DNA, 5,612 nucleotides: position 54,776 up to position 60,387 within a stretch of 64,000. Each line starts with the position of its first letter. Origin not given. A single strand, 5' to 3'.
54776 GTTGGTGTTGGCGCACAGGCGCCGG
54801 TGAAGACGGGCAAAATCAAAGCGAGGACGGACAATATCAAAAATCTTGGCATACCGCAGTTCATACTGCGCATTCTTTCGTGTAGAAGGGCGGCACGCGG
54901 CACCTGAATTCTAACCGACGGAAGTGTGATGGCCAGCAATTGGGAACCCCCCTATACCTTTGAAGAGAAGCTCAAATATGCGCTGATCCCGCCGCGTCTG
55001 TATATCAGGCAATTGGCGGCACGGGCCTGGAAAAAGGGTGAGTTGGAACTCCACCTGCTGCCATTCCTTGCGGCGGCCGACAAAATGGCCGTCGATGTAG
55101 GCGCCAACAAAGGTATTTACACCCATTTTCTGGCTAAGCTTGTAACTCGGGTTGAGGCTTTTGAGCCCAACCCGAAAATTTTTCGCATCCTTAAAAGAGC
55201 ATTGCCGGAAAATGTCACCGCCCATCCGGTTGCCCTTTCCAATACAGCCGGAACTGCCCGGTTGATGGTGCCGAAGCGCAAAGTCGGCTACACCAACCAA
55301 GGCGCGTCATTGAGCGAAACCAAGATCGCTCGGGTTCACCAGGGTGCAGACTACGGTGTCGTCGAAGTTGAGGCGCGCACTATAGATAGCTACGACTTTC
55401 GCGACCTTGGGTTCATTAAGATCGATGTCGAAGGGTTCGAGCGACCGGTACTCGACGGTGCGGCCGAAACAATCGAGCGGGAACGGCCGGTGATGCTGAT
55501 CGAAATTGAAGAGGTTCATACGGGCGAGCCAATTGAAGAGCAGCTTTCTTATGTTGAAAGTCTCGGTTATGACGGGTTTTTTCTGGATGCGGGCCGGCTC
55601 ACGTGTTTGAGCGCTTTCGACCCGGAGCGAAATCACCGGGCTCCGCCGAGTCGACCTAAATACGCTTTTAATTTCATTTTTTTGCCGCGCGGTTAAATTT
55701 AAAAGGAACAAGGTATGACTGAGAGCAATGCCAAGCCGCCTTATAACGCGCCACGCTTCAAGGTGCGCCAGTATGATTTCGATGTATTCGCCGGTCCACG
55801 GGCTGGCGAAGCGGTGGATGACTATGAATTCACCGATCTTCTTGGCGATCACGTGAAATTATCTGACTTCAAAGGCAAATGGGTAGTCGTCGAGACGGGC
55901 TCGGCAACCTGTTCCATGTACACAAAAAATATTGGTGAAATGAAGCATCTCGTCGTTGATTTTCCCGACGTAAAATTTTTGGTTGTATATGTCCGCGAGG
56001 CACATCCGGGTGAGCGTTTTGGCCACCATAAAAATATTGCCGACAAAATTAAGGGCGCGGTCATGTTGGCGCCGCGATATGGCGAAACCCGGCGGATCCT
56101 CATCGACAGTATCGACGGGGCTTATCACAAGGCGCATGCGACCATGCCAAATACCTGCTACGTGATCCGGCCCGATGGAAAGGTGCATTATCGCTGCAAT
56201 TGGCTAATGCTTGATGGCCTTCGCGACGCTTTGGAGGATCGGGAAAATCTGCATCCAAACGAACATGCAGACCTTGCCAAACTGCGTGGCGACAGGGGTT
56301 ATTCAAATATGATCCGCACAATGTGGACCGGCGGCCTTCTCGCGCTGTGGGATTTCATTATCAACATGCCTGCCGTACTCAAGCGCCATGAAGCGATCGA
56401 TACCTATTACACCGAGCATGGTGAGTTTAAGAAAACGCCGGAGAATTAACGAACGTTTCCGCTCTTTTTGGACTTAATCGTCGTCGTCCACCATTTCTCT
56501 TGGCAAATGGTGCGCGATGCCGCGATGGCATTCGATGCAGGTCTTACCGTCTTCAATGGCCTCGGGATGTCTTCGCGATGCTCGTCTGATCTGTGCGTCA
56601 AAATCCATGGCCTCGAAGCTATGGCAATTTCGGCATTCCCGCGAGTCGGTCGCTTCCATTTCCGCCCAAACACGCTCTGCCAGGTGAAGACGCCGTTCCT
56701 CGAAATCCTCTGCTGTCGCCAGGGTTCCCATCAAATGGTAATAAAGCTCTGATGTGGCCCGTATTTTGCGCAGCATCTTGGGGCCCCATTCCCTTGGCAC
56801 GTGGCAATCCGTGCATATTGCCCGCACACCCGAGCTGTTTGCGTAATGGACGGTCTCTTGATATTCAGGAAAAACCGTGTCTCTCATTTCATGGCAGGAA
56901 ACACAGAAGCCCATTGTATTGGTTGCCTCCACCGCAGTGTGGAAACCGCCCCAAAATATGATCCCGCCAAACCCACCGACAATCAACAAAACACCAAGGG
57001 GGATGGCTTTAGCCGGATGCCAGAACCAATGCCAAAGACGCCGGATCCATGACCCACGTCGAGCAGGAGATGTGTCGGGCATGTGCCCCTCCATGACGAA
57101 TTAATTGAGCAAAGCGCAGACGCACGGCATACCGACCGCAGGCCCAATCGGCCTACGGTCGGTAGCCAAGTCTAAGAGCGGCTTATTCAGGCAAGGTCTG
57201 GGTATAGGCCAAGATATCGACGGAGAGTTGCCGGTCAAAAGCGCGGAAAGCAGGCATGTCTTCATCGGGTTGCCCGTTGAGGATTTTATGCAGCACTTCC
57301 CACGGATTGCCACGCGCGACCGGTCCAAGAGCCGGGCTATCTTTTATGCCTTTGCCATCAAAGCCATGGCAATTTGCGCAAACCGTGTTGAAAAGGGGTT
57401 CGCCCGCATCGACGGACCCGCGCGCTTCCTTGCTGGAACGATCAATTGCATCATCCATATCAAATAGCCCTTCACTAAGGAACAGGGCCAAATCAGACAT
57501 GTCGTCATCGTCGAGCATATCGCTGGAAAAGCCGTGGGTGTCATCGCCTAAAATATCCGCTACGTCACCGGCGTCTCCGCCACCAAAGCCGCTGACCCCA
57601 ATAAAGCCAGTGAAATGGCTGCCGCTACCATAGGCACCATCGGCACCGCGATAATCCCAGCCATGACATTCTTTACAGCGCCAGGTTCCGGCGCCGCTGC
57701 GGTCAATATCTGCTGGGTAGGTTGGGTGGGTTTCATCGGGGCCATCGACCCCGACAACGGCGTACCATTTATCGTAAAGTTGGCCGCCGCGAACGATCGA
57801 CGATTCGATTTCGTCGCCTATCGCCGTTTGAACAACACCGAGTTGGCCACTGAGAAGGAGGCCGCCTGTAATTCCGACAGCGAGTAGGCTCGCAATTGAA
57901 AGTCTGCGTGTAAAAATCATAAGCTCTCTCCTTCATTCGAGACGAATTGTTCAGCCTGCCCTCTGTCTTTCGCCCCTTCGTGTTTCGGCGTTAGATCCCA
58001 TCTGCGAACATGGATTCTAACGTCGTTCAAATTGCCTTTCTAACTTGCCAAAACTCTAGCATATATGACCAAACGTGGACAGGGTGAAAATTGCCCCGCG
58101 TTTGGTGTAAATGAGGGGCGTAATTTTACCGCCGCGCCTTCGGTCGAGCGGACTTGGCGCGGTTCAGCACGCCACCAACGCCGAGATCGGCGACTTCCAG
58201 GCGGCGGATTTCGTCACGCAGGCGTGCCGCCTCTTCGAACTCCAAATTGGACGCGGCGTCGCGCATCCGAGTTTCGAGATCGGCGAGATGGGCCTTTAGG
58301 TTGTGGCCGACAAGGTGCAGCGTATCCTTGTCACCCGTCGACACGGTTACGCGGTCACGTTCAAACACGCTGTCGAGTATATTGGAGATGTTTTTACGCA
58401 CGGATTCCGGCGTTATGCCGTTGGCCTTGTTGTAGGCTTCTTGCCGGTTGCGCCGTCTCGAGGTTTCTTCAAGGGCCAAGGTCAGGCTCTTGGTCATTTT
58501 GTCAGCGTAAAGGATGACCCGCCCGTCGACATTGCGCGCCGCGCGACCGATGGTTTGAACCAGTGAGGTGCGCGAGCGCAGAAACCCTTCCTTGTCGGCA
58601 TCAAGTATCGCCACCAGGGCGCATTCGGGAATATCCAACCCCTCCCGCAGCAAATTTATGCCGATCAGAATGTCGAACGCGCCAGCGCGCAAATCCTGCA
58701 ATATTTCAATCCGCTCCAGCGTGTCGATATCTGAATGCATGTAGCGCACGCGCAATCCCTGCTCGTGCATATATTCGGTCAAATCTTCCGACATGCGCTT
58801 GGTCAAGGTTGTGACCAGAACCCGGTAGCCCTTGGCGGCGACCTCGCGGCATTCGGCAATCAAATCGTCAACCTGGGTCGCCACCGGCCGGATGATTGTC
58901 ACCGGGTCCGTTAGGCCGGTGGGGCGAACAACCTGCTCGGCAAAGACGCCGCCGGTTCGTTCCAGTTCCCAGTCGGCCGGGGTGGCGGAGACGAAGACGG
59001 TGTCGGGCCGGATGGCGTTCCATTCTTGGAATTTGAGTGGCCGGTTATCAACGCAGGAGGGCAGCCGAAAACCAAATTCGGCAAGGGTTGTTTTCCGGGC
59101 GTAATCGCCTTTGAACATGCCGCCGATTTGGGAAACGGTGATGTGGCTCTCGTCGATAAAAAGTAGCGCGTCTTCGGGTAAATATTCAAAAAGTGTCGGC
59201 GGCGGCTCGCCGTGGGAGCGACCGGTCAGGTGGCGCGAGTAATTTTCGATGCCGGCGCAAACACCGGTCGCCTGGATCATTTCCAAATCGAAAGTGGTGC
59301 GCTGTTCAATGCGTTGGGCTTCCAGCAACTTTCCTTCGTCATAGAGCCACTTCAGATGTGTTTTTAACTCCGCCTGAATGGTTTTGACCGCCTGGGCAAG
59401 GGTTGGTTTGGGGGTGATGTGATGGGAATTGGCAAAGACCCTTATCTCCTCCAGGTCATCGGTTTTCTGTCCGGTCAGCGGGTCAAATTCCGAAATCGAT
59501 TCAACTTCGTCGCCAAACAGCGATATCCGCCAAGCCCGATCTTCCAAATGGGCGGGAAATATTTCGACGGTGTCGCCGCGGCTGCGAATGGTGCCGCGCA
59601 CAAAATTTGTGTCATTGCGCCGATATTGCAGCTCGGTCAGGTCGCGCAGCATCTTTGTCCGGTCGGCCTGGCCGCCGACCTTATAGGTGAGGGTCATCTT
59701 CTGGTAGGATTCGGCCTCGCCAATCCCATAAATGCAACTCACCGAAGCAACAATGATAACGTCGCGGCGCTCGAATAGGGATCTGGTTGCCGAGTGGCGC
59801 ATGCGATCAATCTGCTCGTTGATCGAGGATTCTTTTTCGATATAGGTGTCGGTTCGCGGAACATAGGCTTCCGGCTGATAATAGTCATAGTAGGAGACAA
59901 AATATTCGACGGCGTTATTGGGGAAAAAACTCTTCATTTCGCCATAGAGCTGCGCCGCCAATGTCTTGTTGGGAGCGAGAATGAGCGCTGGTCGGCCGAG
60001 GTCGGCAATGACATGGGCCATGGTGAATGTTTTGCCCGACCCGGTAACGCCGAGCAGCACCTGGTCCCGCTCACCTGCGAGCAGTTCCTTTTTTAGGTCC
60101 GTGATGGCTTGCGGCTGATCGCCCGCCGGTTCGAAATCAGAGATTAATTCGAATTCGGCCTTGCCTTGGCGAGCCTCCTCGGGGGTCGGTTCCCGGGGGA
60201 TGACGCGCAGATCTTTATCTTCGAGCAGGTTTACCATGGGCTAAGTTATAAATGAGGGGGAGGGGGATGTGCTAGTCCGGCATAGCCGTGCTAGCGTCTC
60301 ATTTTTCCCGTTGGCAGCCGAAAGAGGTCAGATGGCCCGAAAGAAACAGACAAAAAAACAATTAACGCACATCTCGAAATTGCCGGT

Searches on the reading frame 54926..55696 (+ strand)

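Call 8: search_protein_families(library=pfam, proteins=[window:54926-55696:+], max_evalue=0.001)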
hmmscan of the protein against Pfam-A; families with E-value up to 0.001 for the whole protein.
window:54926-55696:+ (256 aa): 1 family
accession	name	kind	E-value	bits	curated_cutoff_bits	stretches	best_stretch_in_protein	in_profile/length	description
PF05050.19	Methyltransf_21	-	2.9e-21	76.8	22.7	1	57-215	1-171/173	Methyltransferase FkbM domain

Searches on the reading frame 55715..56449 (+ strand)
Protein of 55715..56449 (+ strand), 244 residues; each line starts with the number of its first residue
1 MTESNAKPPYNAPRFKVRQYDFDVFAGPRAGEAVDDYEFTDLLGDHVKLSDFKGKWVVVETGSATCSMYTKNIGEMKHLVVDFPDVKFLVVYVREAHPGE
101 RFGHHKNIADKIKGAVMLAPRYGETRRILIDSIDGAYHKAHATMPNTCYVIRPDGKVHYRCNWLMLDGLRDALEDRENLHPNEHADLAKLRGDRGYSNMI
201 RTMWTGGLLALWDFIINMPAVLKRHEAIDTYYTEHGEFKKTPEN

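Call 8: search_protein_families(library=pfam, proteins=[window:55715-56449:+], max_evalue=0.001)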
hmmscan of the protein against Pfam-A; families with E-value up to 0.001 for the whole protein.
window:55715-56449:+ (244 aa): 3 families
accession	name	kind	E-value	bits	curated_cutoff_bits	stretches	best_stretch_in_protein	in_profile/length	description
PF00837.23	T4_deiodinase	-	7.4e-11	42.2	27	1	49-160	95-216/237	Iodothyronine deiodinase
PF00578.27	AhpC-TSA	-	8.1e-07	29.5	26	1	31-159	2-123/124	AhpC/TSA family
PF00255.25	GSHPx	-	0.00012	22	27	1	36-111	3-73/108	Glutathione peroxidase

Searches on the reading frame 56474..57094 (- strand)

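Call 8: search_protein_families(library=pfam, proteins=[window:56474-57094:-], max_evalue=0.001)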
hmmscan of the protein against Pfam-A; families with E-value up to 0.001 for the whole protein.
window:56474-57094:- (206 aa): 5 families
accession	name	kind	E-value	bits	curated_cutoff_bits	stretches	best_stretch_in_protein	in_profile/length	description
PF03264.19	Cytochrom_NNT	-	3.1e-71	239.1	24.1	1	30-199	5-173/174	NapC/NirT cytochrome c family, N-terminal region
PF14537.11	Cytochrom_c3_2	-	1.1e-06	29.4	25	0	57-99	22-65/79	Cytochrome c3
PF14522.11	Cytochrome_C7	-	2.8e-06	27.5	24.8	1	150-192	12-50/67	Cytochrome c7 and related cytochrome c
PF02085.21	Cytochrom_CIII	-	5.6e-06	27.1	22.9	0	52-100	37-84/101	Class III cytochrome C family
PF22113.1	Mtrc-MtrF_II-IV_dom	-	2.4e-05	24.4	30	1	63-194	8-131/176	Outer membrane cytochrome MtrC/MtrF-like, domains II/IV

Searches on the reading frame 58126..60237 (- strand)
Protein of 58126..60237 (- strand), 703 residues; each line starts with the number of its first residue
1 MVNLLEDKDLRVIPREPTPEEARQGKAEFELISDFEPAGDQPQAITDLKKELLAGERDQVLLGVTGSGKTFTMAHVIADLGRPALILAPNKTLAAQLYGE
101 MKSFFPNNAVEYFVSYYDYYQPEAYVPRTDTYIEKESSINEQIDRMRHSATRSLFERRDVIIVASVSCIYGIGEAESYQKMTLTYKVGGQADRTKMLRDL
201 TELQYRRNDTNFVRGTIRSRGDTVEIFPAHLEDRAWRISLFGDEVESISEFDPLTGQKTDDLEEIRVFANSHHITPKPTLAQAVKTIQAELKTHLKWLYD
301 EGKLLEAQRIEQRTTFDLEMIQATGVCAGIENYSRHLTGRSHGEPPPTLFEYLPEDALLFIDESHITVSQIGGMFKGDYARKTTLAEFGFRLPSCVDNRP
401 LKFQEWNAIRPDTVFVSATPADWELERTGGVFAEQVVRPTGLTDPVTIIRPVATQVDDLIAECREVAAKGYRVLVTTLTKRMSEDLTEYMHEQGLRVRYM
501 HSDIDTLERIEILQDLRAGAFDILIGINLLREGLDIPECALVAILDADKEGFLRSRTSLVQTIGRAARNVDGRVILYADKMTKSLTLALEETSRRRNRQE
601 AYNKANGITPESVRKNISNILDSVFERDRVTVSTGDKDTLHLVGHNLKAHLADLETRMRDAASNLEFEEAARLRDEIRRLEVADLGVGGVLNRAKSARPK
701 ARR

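Call 8: search_protein_families(library=pfam, proteins=[window:58126-60237:-], max_evalue=0.001)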
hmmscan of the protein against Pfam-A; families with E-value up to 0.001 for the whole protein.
window:58126-60237:- (703 aa): 7 families
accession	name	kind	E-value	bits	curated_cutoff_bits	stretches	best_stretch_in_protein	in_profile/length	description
PF17757.6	UvrB_inter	-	5.1e-31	107.1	22.9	1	184-272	2-90/91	UvrB interaction domain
PF00271.37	Helicase_C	-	2.3e-19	70.1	23.5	1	466-569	11-109/110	Helicase conserved C-terminal domain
PF12344.14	UvrB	-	4.5e-19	68.5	27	1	576-617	1-42/43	Ultra-violet resistance protein B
PF04851.21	ResIII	-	8e-12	45.8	22.5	1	37-162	4-130/164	Type III restriction enzyme, res subunit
PF02151.25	UVR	-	6.7e-09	35.7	21.5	1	651-681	4-34/36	UvrB/uvrC motif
PF00270.35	DEAD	-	1.6e-07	31.7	26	1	43-109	6-73/167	DEAD/DEAH box helicase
PF13604.12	AAA_30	-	0.0008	19.6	27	0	53-100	14-65/191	AAA domain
